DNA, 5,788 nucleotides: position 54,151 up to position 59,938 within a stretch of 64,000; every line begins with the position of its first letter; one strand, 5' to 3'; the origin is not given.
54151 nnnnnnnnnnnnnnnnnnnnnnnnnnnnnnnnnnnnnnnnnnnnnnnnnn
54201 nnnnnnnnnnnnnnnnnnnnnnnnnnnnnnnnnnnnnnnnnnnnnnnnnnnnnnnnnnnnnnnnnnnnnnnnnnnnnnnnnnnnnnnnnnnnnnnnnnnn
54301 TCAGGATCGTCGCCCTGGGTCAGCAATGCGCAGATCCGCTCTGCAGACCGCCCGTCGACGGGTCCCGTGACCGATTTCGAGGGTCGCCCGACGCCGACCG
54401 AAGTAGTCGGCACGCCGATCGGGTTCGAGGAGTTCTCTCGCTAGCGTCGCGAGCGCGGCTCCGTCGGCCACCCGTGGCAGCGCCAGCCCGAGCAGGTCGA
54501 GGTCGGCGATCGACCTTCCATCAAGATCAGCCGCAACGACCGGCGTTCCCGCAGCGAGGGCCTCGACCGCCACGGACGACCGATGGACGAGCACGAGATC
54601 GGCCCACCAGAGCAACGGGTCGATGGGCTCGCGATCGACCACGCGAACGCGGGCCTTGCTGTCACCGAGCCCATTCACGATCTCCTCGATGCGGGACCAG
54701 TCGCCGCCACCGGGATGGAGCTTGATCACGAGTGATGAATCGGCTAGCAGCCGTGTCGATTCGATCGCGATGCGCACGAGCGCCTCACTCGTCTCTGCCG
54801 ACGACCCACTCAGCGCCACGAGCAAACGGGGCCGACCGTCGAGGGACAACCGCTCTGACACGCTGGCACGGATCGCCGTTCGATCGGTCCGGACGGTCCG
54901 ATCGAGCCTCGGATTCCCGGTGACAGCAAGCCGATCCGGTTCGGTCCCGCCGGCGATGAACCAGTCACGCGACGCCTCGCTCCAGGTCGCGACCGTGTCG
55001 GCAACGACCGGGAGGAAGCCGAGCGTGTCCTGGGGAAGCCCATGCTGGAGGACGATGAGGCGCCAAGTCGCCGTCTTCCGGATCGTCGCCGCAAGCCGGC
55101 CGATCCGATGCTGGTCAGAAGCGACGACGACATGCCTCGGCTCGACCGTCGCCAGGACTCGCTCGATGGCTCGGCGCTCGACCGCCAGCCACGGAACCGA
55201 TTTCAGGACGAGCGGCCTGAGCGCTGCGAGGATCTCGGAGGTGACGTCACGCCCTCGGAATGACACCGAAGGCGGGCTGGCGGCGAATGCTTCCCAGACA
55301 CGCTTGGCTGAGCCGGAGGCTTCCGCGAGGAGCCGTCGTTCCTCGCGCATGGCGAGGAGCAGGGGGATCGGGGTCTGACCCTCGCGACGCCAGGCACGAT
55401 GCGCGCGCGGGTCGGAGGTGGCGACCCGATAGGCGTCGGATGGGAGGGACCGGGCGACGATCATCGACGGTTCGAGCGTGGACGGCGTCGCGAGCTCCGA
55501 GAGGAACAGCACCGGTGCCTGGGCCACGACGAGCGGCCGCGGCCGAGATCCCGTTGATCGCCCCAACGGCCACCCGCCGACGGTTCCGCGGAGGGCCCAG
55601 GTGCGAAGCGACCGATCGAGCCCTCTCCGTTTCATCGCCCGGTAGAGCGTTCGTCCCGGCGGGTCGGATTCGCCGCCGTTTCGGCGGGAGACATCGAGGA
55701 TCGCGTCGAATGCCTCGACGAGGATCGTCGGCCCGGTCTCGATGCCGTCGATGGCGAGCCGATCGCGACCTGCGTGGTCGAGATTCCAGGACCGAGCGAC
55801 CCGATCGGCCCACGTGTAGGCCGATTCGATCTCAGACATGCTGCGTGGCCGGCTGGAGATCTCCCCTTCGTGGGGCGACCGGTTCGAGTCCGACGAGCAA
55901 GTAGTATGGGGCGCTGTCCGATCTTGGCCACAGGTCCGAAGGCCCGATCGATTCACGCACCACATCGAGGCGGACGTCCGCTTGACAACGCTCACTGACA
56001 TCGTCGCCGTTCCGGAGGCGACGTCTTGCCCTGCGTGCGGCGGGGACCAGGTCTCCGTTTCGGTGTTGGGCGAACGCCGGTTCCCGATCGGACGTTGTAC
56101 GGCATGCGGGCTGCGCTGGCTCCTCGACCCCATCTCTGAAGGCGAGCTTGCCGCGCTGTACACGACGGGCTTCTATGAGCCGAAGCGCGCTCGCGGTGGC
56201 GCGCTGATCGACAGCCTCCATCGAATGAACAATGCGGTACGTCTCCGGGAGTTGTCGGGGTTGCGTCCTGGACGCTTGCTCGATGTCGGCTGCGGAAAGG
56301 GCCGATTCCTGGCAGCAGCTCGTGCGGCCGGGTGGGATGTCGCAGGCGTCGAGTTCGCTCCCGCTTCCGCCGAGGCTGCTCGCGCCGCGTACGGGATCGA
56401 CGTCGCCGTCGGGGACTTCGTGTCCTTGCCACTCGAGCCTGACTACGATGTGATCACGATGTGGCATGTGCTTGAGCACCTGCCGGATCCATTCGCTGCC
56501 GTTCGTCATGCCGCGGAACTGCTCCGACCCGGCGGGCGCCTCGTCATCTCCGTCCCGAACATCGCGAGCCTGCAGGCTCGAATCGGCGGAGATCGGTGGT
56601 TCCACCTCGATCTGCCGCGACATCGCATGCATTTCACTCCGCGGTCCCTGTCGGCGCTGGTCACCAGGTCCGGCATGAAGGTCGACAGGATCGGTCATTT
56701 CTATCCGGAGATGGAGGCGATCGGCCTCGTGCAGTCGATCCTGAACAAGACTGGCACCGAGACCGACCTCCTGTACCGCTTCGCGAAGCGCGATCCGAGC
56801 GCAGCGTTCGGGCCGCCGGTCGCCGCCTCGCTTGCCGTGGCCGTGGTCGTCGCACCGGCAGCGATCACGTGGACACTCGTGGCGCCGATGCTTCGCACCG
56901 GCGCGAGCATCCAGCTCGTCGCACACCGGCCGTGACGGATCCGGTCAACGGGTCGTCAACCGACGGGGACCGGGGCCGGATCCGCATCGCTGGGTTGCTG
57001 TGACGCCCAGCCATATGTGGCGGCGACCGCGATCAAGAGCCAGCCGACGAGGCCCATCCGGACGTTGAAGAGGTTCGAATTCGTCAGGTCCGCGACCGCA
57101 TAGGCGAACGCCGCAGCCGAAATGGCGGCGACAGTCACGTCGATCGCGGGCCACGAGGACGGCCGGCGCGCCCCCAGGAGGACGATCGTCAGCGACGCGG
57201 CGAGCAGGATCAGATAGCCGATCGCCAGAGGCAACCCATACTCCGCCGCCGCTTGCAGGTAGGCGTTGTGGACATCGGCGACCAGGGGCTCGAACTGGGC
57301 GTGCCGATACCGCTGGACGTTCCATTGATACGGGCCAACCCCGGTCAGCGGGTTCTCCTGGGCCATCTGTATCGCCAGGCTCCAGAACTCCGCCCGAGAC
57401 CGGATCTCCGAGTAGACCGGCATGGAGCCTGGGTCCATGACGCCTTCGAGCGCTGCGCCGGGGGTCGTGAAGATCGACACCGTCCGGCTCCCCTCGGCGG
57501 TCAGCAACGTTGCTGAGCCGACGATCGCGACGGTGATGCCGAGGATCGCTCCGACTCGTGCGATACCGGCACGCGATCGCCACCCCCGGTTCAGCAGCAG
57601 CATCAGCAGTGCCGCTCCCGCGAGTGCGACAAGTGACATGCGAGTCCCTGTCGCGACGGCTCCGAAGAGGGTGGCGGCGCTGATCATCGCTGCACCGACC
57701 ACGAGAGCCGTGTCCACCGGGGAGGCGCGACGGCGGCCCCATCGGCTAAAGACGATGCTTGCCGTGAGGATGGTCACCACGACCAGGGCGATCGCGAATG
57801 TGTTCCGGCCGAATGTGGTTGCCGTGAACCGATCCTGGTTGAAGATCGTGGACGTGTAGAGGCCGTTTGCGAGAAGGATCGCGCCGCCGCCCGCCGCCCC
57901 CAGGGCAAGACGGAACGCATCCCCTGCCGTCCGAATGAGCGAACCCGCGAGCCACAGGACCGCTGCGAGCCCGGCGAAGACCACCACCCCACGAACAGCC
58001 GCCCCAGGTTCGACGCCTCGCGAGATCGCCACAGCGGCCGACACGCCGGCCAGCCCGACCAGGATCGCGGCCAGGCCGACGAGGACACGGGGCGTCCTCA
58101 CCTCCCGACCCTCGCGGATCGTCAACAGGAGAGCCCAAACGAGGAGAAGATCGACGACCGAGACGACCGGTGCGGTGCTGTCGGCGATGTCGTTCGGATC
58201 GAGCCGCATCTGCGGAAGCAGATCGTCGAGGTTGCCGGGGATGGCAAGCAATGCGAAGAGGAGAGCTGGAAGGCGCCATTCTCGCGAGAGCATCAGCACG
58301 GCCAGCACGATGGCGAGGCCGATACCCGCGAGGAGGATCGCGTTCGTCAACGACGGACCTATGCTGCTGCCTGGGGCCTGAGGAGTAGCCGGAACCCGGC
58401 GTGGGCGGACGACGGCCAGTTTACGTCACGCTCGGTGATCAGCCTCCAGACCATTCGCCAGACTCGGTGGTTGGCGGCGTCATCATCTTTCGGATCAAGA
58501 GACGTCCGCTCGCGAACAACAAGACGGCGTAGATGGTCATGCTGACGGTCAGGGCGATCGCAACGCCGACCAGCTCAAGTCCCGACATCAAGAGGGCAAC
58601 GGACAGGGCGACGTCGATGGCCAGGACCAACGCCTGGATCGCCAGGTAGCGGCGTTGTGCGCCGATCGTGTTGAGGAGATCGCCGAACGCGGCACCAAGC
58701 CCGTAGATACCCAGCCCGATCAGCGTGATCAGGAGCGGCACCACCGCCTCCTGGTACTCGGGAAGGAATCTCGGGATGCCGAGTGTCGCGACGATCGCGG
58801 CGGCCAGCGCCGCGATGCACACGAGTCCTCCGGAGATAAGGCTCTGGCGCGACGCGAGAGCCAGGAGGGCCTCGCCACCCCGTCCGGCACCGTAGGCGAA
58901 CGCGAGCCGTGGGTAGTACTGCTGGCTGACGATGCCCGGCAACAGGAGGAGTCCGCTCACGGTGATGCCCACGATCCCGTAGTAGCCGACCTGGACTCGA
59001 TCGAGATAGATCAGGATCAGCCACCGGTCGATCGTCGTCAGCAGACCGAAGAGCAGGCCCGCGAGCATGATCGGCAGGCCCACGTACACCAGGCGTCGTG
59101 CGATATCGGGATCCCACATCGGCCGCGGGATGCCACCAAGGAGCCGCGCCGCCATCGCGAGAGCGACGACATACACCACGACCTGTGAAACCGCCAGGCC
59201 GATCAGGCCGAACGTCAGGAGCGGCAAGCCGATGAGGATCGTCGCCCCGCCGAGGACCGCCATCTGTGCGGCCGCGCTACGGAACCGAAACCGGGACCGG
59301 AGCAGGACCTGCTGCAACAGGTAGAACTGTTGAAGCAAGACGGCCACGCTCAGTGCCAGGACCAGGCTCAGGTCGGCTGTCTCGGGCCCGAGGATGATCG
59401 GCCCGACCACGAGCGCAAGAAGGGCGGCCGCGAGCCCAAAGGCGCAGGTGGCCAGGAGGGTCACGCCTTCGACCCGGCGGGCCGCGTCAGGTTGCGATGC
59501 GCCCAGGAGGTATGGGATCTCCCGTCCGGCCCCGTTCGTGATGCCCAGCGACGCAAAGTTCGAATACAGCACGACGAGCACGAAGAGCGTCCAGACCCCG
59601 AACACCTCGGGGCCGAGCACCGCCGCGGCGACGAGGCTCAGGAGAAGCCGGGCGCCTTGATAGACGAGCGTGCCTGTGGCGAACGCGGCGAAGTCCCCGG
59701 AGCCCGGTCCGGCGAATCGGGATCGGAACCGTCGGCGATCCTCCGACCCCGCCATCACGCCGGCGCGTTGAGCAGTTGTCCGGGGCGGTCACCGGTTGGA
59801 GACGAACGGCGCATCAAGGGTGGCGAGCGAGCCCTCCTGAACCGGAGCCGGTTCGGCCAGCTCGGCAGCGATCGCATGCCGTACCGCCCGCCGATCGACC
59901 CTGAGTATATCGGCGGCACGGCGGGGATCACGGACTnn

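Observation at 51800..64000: Lower-GC, largely intact surface-glycan block encoding a pseudaminic-acid-type pathway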

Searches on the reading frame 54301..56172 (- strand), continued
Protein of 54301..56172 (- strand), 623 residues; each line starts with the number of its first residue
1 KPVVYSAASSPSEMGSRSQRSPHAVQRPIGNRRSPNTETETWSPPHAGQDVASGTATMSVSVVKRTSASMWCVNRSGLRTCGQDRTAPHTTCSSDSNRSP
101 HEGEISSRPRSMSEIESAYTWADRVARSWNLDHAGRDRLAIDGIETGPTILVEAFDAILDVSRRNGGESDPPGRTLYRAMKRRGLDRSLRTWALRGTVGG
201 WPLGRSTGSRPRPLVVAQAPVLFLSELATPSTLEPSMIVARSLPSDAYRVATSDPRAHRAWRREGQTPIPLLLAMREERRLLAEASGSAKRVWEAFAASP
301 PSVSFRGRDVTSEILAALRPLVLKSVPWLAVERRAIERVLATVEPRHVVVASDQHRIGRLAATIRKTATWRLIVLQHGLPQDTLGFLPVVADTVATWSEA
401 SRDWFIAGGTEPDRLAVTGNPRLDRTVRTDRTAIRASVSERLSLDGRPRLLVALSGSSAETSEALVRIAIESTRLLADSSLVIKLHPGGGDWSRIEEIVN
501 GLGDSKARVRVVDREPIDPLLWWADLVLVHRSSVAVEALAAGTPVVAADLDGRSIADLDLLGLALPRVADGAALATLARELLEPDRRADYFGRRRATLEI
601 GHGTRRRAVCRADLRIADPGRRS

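Call 75: find_encoding_contigs(protein=P0430, flank=10000, max_places=1)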
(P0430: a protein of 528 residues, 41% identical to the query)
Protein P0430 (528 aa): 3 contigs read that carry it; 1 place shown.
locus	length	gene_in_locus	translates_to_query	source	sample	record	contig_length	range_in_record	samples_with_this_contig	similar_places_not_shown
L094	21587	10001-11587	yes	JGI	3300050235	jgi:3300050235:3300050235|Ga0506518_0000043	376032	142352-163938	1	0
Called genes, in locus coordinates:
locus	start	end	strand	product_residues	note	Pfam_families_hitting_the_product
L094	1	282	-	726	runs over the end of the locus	PF13185:GAF_2, PF01590:GAF, PF13492:GAF_3, PF01590:GAF, PF13185:GAF_2, PF13492:GAF_3, PF01590:GAF, PF13185:GAF_2, +1 more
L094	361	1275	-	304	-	-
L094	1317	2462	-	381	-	PF13439:Glyco_transf_4, PF00534:Glycos_transf_1, PF20706:GT4-conflict, PF13692:Glyco_trans_1_4, PF13524:Glyco_trans_1_2 (weak)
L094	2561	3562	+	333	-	PF01370:Epimerase, PF04321:RmlD_sub_bind, PF05368:NmrA (faint), PF16363:GDP_Man_Dehyd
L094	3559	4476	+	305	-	PF01370:Epimerase, PF04321:RmlD_sub_bind, PF16363:GDP_Man_Dehyd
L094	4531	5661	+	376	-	PF13439:Glyco_transf_4, PF13579:Glyco_trans_4_4, PF09314:DUF1972, PF00534:Glycos_transf_1, PF13692:Glyco_trans_1_4, PF13524:Glyco_trans_1_2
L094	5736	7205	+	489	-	PF04932:Wzy_C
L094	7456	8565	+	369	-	PF07995:GSDH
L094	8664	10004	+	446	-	PF01943:Polysacc_synt, PF13440:Polysacc_synt_3 (weak)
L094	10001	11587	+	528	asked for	-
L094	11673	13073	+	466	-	PF13727:CoA_binding_3, PF02397:Bac_transf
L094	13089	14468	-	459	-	PF03816:LytR_cpsA_psr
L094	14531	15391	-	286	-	PF11258:DUF3048, PF17479:DUF3048_C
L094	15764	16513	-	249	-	PF00106:adh_short, PF08659:KR, PF13561:adh_short_C2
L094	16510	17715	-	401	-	PF08545:ACP_syn_III, PF08541:ACP_syn_III_C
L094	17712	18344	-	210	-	PF00364:Biotin_lipoyl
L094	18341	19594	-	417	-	PF00109:ketoacyl-synt, PF02801:Ketoacyl-synt_C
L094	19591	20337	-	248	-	PF00149:Metallophos, PF12850:Metallophos_2, PF14582:Metallophos_3 (faint)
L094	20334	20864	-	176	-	PF22817:ApeP-like, PF07977:FabA, PF22818:ApeI-like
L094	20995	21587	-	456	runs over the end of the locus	PF00289:Biotin_carb_N, PF02222:ATP-grasp (weak), PF02786:CPSase_L_D2, PF07478:Dala_Dala_lig_C, PF02785:Biotin_carb_C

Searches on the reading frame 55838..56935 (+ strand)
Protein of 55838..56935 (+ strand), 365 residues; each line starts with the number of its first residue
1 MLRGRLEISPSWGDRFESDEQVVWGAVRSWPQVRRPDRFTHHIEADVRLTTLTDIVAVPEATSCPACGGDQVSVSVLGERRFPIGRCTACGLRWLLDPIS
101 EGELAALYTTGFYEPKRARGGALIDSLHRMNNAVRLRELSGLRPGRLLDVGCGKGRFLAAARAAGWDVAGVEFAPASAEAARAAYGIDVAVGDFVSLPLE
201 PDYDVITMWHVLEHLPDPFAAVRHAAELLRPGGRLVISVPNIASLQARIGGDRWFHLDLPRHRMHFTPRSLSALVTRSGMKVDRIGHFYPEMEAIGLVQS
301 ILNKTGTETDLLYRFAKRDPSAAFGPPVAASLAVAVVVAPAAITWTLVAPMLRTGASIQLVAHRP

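Call 5: search_protein_families(library=pfam, proteins=[window:55838-56935:+], max_evalue=0.01)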
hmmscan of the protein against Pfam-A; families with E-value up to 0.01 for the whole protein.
window:55838-56935:+ (365 aa): 7 families
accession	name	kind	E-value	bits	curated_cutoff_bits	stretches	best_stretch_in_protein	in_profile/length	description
PF13489.12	Methyltransf_23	-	3.8e-29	102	27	1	138-282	15-161/164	Methyltransferase domain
PF08241.18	Methyltransf_11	-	1.7e-17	64.3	21.2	1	148-237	1-95/95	Methyltransferase domain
PF08242.18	Methyltransf_12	-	3.1e-16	60.3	30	1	148-235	1-98/98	Methyltransferase domain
PF13649.12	Methyltransf_25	-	1.1e-14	55.3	27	1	148-233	2-97/97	Methyltransferase domain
PF13847.12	Methyltransf_31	-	4.2e-10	39.9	27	1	146-241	6-113/145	Methyltransferase domain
PF07021.18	MetW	-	0.0003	20.9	21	1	145-248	15-118/193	Methionine biosynthesis protein MetW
PF12172.15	zf-ChsH2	-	0.0087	16.3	23.2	0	77-91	4-18/37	ChsH2, rubredoxin-like zinc ribbon domain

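Call 7: search_protein_families(library=ncbifam, proteins=[window:55838-56935:+], max_evalue=0.001)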
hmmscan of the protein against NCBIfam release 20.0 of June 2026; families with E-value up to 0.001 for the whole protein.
window:55838-56935:+ (365 aa): 16 families
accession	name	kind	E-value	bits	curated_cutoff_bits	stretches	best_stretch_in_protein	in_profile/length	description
NF045667.1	MTase_DVU1556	equivalog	6.6e-12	45.3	155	1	141-238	19-120/213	DVU_1556 family methyltransferase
TIGR01983.1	UbiG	equivalog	4.9e-11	42.4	102.95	1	142-241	48-155/228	bifunctional 2-polyprenyl-6-hydroxyphenol methylase/3-demethylubiquinol 3-O-methyltransferase UbiG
NF010703.0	PRK14103.1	equivalog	2.8e-07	30.2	320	1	140-240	26-127/256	trans-aconitate 2-methyltransferase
NF043040.1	corrin_prot_MT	hypoth_equivalog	1.3e-06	28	180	1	145-238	43-148/216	corrinoid protein-associated methyltransferase CpaM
NF041255.1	mycofact_MftM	equivalog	1.5e-06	27.8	200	1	137-241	133-243/289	mycofactocin oligosaccharide methyltransferase MftM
TIGR04345.1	ovoA_Cterm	equivalog_domain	2.1e-06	27.5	170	1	202-240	134-172/242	putative 4-mercaptohistidine N1-methyltransferase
TIGR02072.1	BioC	equivalog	6.3e-06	26.2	184.95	1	142-240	33-135/244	malonyl-ACP O-methyltransferase BioC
NF047649.1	MTase_UXPK_star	exception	1.1e-05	24.6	460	1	139-238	72-182/283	methyltransferase/UXPK-star double selenoprotein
NF041820.1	daptide_MTase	equivalog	1.3e-05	24.8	175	1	143-246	36-151/243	daptide-type RiPP biosynthesis methyltransferase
TIGR02081.1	metW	equivalog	2.3e-05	24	189.5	1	146-248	16-118/194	methionine biosynthesis protein MetW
NF001241.0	PRK00216.1-2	equivalog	0.00011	22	327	1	142-238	49-148/231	demethylmenaquinone methyltransferase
NF008823.0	PRK11873.1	subfamily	0.00017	21.2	263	1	140-238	73-182/272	arsenite methyltransferase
NF008405.0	PRK11207.1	equivalog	0.00035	20.1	218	1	140-215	27-108/198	tellurite resistance methyltransferase TehB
NF007610.0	PRK10258.1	equivalog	0.00072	19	342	0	126-245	25-146/251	malonyl-ACP O-methyltransferase BioC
TIGR00477.1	tehB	equivalog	0.00073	18.9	219.5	0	142-212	72-147/238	tellurite resistance methyltransferase TehB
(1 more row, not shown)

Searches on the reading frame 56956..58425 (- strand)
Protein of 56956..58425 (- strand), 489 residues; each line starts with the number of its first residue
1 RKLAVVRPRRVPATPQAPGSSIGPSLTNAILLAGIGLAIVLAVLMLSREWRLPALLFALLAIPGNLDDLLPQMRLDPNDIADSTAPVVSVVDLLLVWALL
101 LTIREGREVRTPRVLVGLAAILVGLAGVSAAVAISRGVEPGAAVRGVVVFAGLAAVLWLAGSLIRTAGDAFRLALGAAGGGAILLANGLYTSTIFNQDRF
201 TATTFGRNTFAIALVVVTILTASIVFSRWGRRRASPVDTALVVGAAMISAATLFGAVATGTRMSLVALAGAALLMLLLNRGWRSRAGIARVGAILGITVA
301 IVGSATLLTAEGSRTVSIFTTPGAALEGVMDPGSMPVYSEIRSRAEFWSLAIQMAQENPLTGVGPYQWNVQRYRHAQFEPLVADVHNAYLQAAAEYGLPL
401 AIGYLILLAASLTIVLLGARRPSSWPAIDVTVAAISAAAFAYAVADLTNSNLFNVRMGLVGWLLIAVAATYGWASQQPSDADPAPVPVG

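Call 5: search_protein_families(library=pfam, proteins=[window:56956-58425:-], max_evalue=0.01)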
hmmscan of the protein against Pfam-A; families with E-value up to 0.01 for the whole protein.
window:56956-58425:- (489 aa): 1 family
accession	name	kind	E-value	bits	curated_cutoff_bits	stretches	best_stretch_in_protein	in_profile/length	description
PF04932.20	Wzy_C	-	2.9e-17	63.3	31.7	1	249-405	3-149/149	O-Antigen ligase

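Call 7: search_protein_families(library=ncbifam, proteins=[window:56956-58425:-], max_evalue=0.001)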
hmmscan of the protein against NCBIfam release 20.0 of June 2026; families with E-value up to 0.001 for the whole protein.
window:56956-58425:- (489 aa): 0 families

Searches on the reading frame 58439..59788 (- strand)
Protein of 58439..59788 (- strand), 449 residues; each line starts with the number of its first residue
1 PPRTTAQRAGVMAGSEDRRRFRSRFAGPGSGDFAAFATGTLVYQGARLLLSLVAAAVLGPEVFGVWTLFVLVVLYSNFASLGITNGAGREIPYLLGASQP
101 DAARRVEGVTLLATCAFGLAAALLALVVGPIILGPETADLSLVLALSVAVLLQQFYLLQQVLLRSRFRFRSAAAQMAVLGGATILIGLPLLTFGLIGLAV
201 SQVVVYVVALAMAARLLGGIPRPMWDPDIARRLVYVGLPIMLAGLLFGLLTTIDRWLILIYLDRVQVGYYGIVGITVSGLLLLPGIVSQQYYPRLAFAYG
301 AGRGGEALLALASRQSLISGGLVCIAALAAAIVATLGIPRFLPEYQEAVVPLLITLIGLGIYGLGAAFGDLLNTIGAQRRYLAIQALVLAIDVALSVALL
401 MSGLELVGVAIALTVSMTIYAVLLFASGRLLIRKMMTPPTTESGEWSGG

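Call 5: search_protein_families(library=pfam, proteins=[window:58439-59788:-], max_evalue=0.01)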
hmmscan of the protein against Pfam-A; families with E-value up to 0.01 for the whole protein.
window:58439-59788:- (449 aa): 1 family
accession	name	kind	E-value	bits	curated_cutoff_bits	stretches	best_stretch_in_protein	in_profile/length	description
PF13440.11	Polysacc_synt_3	-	1.4e-08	34.7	23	1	57-271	5-215/293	Polysaccharide biosynthesis protein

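Call 7: search_protein_families(library=ncbifam, proteins=[window:58439-59788:-], max_evalue=0.001)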
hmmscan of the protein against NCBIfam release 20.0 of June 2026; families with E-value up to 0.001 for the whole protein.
window:58439-59788:- (449 aa): 0 families
